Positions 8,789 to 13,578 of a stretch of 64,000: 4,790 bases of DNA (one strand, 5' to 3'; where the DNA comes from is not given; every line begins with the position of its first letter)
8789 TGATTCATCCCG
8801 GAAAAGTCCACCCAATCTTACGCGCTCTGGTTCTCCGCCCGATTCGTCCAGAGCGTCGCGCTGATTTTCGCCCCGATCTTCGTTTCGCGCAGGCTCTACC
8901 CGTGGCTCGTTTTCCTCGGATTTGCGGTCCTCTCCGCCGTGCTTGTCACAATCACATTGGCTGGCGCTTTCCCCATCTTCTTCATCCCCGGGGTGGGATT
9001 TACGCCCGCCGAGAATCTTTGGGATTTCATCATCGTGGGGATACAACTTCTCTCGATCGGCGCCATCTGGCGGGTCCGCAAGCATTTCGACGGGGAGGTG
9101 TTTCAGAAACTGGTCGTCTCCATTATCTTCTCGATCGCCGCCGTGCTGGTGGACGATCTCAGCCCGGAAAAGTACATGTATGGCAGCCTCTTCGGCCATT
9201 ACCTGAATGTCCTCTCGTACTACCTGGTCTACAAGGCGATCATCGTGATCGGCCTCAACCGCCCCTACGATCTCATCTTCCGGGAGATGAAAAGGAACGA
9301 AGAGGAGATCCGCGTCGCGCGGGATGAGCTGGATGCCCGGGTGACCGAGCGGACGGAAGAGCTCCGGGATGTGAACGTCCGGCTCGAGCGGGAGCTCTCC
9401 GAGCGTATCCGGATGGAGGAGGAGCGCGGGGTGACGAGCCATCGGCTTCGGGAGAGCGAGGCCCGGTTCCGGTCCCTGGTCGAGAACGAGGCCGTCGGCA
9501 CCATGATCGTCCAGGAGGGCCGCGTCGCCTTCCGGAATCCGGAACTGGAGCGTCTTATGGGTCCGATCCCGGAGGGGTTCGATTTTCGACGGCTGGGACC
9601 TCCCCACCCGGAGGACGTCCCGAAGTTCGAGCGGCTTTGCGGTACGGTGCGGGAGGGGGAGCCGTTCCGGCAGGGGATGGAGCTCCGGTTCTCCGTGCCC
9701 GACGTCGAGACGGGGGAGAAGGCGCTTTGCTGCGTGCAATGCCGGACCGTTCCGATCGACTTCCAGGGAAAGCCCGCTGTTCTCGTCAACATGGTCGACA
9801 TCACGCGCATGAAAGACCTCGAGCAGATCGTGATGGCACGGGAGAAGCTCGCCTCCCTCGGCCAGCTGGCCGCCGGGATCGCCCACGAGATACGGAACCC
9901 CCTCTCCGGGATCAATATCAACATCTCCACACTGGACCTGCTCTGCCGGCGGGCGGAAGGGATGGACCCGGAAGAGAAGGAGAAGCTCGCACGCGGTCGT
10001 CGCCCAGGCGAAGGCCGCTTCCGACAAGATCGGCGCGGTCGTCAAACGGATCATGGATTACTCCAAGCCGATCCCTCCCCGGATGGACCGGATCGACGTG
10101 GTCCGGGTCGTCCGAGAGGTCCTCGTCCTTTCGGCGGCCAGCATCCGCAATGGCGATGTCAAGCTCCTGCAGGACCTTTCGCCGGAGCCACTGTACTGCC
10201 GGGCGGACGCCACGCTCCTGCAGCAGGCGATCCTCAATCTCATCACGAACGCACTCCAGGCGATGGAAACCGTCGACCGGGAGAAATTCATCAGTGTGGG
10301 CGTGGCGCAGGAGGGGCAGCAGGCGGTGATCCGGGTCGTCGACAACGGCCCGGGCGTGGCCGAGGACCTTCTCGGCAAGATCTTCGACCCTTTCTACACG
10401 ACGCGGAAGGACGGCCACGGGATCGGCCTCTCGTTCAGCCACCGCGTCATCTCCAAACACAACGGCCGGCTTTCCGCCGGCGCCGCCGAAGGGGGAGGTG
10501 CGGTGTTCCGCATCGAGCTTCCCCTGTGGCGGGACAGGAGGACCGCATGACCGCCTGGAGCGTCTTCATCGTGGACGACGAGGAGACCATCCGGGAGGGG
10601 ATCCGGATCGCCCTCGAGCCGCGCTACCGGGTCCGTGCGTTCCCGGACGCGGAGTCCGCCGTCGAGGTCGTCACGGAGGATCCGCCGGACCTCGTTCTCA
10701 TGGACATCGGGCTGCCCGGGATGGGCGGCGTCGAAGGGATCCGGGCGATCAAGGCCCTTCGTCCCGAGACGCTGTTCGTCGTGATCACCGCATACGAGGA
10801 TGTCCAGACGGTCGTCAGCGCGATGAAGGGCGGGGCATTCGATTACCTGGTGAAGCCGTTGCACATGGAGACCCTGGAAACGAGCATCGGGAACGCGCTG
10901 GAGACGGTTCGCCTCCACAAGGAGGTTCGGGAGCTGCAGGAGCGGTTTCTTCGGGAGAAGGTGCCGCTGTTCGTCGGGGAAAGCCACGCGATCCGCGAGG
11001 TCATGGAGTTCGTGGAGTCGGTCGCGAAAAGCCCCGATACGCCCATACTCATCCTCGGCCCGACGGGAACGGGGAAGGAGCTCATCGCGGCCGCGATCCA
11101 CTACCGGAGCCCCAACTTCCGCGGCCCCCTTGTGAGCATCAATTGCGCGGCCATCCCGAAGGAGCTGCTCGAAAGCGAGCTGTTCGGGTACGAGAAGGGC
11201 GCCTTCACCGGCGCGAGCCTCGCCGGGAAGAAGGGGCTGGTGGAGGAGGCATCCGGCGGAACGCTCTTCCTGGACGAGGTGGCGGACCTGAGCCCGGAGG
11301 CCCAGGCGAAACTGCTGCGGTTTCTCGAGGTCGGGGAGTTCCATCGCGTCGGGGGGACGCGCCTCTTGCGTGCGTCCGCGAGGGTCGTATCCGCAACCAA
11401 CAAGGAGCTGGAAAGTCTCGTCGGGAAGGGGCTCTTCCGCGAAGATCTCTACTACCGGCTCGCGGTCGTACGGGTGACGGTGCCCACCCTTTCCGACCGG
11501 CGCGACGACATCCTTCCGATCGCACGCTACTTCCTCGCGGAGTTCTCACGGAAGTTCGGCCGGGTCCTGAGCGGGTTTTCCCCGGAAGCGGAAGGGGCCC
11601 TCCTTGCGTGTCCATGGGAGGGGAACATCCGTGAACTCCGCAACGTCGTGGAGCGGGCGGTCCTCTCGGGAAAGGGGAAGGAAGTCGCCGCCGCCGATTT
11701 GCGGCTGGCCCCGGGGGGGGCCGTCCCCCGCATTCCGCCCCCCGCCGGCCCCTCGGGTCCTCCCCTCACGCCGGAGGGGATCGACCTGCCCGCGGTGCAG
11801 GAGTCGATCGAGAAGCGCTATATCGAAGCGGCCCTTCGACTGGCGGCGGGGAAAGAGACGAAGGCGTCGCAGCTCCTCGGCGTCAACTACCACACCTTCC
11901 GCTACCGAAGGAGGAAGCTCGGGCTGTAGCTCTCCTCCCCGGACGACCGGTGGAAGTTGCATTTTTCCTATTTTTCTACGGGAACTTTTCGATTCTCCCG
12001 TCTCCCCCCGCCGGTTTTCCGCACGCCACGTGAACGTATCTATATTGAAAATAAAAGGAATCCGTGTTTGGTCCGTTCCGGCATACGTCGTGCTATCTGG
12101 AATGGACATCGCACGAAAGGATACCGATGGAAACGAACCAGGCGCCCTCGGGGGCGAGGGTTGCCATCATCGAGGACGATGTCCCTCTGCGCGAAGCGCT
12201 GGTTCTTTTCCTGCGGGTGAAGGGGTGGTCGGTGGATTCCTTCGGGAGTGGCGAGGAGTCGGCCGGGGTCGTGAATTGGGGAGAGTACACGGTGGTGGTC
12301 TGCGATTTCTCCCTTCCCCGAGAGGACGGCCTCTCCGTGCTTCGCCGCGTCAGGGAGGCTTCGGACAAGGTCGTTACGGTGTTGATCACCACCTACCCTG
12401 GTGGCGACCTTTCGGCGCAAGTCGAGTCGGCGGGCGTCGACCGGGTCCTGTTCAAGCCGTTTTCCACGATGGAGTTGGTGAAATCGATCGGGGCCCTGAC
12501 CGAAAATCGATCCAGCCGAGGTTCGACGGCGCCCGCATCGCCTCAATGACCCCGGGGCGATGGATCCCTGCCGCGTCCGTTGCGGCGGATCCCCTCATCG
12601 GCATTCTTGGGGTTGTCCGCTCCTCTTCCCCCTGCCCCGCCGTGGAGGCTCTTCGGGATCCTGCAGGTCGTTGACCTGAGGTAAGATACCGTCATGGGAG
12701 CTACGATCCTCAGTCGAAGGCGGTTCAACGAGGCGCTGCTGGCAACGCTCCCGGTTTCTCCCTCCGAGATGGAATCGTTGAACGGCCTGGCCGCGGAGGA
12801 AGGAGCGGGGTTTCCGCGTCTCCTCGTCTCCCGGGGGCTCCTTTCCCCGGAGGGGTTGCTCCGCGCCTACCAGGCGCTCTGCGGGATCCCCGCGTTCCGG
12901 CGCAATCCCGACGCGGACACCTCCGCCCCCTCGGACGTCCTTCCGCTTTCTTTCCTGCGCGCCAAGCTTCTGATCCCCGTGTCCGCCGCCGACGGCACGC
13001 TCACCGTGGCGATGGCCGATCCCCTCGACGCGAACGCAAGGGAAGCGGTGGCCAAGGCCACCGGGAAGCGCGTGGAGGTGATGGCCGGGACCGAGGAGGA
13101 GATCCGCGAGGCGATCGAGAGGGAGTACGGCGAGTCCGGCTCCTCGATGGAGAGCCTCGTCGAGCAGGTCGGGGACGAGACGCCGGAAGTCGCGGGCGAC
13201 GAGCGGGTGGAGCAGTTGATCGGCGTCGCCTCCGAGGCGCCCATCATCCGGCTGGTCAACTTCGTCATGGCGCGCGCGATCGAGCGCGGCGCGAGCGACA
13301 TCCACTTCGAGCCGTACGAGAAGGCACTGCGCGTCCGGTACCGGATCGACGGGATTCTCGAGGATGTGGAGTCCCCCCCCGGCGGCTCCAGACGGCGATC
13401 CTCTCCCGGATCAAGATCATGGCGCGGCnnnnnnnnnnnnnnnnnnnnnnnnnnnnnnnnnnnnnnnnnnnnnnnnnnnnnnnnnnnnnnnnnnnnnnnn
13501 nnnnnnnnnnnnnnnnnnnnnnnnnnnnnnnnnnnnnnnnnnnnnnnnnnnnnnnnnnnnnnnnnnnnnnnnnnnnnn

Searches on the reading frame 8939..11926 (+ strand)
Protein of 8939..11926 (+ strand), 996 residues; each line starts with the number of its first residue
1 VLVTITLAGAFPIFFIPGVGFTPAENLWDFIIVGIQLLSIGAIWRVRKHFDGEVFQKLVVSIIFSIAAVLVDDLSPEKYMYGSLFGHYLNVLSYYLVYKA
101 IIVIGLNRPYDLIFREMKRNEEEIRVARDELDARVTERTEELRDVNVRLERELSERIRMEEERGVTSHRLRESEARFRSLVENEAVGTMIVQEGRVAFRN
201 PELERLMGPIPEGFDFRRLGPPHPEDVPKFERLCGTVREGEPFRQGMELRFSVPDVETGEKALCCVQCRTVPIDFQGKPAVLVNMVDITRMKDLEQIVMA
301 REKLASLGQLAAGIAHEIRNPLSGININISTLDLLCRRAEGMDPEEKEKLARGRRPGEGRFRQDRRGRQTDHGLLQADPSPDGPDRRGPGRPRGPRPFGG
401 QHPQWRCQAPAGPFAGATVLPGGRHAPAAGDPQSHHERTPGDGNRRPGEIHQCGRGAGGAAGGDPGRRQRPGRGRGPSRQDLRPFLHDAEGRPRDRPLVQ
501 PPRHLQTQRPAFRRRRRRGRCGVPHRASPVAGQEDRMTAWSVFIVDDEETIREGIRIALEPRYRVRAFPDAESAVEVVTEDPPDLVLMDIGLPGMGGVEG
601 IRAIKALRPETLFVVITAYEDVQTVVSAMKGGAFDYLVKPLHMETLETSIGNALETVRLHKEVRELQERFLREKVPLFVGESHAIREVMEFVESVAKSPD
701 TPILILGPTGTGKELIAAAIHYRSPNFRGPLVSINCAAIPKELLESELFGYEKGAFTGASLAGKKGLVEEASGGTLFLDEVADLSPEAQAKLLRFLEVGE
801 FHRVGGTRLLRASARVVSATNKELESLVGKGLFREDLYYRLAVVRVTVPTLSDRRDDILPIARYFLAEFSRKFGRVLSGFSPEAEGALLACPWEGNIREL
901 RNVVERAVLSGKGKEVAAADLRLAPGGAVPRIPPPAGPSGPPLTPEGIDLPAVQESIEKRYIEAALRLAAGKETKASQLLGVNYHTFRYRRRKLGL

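Call 69: search_protein_families(library=pfam, max_evalue=0.0001, proteins=[window:8939-11926:+])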
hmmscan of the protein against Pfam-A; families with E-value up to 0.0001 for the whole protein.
window:8939-11926:+ (996 aa): 9 families
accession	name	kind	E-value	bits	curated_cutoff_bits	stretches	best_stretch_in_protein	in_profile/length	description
PF00158.32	Sigma54_activat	-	4e-62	209.3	20.2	1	679-846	2-167/168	Sigma-54 interaction domain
PF00072.30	Response_reg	-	8.3e-26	90.8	30.2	1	542-649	1-109/111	Response regulator receiver domain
PF14532.12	Sigma54_activ_2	-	5.4e-22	79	25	1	679-851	1-138/138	Sigma-54 interaction domain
PF17159.10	MASE3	-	3e-20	73.2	31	1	2-109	119-226/226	Membrane-associated sensor domain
PF25601.1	AAA_lid_14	-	5.9e-20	71.3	27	1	853-922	2-71/87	AAA+ ATPase lid domain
PF02954.25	HTH_8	-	1.3e-07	31.7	22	1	955-994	3-42/42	Bacterial regulatory protein, Fis family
PF07728.20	AAA_5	-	2.9e-06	27.8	22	1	703-821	2-122/139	AAA domain (dynein-related subfamily)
PF00512.31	HisKA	-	6.3e-06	26.6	26.9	1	307-337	2-28/66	His Kinase A (phospho-acceptor) domain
PF01078.27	Mg_chelatase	-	7.1e-05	22.7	20.3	0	695-821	17-157/207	Magnesium chelatase, subunit ChlI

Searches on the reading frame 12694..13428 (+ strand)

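Call 69: search_protein_families(library=pfam, max_evalue=0.0001, proteins=[window:12694-13428:+])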
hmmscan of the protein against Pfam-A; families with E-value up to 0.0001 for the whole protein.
window:12694-13428:+ (245 aa): 2 families
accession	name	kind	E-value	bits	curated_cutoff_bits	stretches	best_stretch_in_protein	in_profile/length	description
PF05157.20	MshEN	-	1e-17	64.3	23.1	1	64-149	2-88/90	MshEN domain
PF00437.27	T2SSE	-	4.9e-11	42.3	24.9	1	180-229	4-53/370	Type II/IV secretion system protein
